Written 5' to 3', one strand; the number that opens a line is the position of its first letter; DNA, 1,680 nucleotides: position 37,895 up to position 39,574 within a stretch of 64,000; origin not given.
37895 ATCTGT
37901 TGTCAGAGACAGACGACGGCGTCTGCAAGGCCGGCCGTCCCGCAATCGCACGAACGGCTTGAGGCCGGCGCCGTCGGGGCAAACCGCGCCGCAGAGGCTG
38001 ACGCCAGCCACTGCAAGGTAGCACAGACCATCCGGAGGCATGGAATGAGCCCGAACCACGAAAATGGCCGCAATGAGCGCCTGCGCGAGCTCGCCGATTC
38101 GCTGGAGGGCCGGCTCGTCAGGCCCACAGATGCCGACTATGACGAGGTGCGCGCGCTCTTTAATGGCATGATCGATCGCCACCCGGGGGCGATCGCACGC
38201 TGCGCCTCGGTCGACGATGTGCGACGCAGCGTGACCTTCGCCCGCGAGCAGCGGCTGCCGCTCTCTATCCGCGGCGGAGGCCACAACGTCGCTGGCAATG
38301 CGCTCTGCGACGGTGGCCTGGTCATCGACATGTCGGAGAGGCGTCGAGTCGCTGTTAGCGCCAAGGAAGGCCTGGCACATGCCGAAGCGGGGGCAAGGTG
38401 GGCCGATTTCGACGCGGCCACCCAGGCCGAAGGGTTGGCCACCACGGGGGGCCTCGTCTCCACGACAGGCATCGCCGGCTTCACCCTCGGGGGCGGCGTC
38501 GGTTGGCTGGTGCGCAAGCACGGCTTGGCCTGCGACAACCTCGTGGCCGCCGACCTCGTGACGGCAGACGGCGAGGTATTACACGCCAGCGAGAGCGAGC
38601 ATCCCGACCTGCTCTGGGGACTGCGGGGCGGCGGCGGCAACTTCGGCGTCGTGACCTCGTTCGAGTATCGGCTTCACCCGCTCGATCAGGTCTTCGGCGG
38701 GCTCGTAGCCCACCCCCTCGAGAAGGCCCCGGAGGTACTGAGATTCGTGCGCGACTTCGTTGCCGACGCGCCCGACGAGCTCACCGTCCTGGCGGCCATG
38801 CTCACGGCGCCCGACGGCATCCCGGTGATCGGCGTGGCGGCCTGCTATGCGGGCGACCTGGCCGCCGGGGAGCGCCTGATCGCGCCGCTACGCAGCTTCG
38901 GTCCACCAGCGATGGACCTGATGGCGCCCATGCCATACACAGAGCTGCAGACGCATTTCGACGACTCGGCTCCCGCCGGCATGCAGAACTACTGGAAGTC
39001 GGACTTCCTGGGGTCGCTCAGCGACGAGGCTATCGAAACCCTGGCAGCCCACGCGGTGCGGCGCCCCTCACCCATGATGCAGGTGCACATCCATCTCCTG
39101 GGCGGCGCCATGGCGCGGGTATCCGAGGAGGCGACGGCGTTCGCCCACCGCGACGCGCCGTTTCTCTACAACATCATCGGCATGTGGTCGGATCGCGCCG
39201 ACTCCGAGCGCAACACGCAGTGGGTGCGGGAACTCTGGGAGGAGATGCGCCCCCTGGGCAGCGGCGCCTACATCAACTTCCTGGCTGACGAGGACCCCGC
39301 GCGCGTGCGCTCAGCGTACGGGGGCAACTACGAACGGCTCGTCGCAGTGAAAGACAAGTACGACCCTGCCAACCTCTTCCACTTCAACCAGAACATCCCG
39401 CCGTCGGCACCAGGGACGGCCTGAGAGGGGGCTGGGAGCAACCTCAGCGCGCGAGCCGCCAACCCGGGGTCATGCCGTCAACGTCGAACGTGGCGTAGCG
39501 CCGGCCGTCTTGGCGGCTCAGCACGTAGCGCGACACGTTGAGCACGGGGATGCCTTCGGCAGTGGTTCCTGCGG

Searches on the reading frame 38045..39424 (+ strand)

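Call 27: search_protein_families(library=pfam, proteins=[window:38045-39424:+], max_evalue=0.001)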
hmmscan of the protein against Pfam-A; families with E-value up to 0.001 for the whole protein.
window:38045-39424:+ (459 aa): 2 families
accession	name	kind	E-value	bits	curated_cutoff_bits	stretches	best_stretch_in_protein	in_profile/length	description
PF01565.28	FAD_binding_4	-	2.9e-32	111.7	26.4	1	47-181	1-138/139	FAD binding domain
PF08031.17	BBE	-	1.1e-15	57.8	20.6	1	408-452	1-45/45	Berberine and berberine like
